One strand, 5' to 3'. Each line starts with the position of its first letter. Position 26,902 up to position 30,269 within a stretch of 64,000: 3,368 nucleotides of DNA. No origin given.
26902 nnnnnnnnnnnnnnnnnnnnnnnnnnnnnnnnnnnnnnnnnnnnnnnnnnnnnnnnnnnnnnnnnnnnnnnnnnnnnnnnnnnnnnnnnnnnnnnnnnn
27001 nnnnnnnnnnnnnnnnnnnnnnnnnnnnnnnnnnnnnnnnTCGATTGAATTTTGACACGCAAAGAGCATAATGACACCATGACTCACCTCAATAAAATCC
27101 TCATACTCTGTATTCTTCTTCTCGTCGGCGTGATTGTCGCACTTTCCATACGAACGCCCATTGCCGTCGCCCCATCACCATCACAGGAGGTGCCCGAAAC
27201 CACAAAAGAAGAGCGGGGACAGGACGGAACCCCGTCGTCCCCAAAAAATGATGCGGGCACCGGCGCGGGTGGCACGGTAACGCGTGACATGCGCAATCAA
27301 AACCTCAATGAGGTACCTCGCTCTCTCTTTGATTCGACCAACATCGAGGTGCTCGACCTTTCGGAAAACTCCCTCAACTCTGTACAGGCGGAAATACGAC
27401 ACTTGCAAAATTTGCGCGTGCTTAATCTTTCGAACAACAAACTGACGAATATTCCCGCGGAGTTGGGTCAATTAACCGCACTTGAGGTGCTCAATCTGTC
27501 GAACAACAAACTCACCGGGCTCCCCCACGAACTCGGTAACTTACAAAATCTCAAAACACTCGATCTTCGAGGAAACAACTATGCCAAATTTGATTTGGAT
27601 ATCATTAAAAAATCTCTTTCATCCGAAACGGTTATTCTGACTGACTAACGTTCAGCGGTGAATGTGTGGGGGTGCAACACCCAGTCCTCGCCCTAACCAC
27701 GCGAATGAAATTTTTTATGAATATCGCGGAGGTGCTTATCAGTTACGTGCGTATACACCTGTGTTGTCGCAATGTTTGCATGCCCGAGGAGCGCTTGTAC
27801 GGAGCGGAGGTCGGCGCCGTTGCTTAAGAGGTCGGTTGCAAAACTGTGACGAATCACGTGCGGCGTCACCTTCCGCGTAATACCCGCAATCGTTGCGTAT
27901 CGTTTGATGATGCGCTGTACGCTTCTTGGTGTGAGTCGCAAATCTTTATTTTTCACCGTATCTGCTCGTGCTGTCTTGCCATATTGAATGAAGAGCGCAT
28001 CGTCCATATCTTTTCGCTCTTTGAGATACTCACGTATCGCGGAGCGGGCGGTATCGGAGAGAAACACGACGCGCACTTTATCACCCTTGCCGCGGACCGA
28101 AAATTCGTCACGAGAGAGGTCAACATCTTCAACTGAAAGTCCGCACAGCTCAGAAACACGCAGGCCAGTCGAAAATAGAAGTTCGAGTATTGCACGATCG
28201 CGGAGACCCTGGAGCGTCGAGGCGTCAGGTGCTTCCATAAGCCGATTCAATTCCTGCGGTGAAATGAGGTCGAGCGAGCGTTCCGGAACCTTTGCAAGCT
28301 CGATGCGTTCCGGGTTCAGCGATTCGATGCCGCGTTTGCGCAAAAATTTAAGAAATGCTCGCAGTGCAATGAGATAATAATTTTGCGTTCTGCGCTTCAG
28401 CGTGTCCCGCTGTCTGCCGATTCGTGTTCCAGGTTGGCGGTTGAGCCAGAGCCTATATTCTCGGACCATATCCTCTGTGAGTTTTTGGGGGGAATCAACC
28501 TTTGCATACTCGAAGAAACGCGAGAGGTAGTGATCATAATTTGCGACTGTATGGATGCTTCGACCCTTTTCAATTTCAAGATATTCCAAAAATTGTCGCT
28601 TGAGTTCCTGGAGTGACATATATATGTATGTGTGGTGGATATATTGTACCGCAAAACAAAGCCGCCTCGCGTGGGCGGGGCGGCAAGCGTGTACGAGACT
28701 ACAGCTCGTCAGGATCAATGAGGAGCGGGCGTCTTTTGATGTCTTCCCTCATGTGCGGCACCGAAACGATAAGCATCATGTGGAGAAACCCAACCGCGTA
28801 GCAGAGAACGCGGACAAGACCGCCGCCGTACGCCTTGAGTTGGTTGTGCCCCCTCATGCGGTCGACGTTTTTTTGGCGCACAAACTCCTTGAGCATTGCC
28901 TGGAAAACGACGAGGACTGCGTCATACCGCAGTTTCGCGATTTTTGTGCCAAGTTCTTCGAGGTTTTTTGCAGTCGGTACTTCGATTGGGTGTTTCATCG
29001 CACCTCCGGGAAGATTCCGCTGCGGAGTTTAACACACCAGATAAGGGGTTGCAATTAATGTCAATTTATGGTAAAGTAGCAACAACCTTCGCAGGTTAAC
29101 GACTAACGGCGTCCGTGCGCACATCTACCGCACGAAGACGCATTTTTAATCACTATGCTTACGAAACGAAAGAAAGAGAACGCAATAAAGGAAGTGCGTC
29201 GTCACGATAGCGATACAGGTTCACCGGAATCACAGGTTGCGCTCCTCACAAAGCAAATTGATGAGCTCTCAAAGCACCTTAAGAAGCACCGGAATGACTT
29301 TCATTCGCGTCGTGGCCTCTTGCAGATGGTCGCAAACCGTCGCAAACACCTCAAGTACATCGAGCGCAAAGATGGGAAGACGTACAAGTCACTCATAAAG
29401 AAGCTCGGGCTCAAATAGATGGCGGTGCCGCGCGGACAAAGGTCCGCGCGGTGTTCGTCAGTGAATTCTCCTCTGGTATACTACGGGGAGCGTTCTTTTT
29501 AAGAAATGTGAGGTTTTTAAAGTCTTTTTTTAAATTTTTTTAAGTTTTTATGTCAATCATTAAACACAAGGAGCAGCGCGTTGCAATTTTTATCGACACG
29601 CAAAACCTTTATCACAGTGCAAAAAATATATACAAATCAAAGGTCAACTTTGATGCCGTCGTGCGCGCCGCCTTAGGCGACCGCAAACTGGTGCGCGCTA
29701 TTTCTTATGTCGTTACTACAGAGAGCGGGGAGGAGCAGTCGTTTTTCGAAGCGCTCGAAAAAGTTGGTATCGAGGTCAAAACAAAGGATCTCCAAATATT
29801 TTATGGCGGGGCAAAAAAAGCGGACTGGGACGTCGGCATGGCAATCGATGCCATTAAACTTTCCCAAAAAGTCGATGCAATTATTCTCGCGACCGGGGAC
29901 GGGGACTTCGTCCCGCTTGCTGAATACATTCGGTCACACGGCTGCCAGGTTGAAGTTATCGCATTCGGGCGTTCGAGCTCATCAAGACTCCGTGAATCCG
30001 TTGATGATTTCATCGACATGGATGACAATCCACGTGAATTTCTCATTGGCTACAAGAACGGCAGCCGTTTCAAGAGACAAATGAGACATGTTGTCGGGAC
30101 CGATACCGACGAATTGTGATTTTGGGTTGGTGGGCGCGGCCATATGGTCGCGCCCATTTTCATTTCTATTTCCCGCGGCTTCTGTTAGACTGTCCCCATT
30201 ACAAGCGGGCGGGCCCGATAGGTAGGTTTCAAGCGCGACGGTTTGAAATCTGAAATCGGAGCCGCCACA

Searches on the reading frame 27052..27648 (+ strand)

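Call 15: search_protein_families(library=pfam, max_evalue=0.001, proteins=[window:27052-27648:+])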
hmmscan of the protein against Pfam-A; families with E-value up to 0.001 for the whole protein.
window:27052-27648:+ (198 aa): 7 families
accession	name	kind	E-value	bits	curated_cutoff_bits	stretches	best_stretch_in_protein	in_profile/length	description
PF13855.12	LRR_8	-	2e-17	63.1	27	2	120-176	2-60/61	Leucine rich repeat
PF12799.13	LRR_4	-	3.1e-15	56.3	27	2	142-177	1-35/44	Leucine Rich repeats (2 copies)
PF00560.39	LRR_1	-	1.9e-11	42.2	20.6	0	120-141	1-23/23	Leucine Rich Repeat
PF23598.1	LRR_14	-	2.4e-11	43.5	40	1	139-178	44-83/353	Leucine-rich repeat region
PF25019.1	LRR_R13L1-DRL21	-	4.1e-05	23.9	27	0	105-173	55-125/127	R13L1/DRL21 LRRs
PF23211.1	LRR_LRWD1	-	0.00023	21.4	28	1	95-179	20-100/190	Leucine-rich repeat and WD repeat-containing protein 1, LRR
PF14580.12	LRR_9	-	0.00043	20.3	30.5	1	99-175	45-123/175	Leucine-rich repeat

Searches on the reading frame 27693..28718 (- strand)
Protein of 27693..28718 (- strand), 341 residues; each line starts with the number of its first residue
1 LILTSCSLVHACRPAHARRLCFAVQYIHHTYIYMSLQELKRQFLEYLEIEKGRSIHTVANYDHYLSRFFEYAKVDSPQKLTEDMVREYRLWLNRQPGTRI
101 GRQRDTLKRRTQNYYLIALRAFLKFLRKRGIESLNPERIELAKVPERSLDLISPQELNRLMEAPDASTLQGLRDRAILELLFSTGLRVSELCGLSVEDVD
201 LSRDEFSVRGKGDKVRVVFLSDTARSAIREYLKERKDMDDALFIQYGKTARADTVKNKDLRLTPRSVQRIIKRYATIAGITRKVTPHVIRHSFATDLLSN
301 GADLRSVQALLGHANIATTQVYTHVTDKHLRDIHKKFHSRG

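Call 15: search_protein_families(library=pfam, max_evalue=0.001, proteins=[window:27693-28718:-])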
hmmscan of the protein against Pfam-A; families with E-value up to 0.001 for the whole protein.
window:27693-28718:- (341 aa): 5 families
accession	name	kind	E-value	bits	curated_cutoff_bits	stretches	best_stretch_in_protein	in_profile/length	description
PF00589.27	Phage_integrase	-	1.4e-47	162.1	27.1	1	152-329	3-172/172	Phage integrase family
PF02899.23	Phage_int_SAM_1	-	1.3e-13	51.5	22.3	1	42-130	3-83/83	Phage integrase, N-terminal SAM-like domain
PF13495.12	Phage_int_SAM_4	-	4.5e-10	40.2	27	1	42-105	4-66/85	Phage integrase, N-terminal SAM-like domain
PF13102.12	Phage_int_SAM_5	-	9.6e-07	29.5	22.3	1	43-136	6-92/98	Phage integrase SAM-like domain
PF11917.13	DUF3435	-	0.00085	18.8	25.8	0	238-325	149-238/418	Protein of unknown function (DUF3435)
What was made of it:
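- Checked: A XerC/D-like tyrosine recombinase lies 13 kb upstream at 27693-28718 (call 15).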

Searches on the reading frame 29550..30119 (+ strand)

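Call 15: search_protein_families(library=pfam, max_evalue=0.001, proteins=[window:29550-30119:+])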
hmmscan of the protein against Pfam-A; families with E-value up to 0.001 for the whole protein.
window:29550-30119:+ (189 aa): 1 family
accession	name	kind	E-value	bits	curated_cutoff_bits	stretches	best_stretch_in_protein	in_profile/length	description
PF01936.24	NYN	-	8.4e-35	120.9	24.2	1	10-158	1-145/145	NYN domain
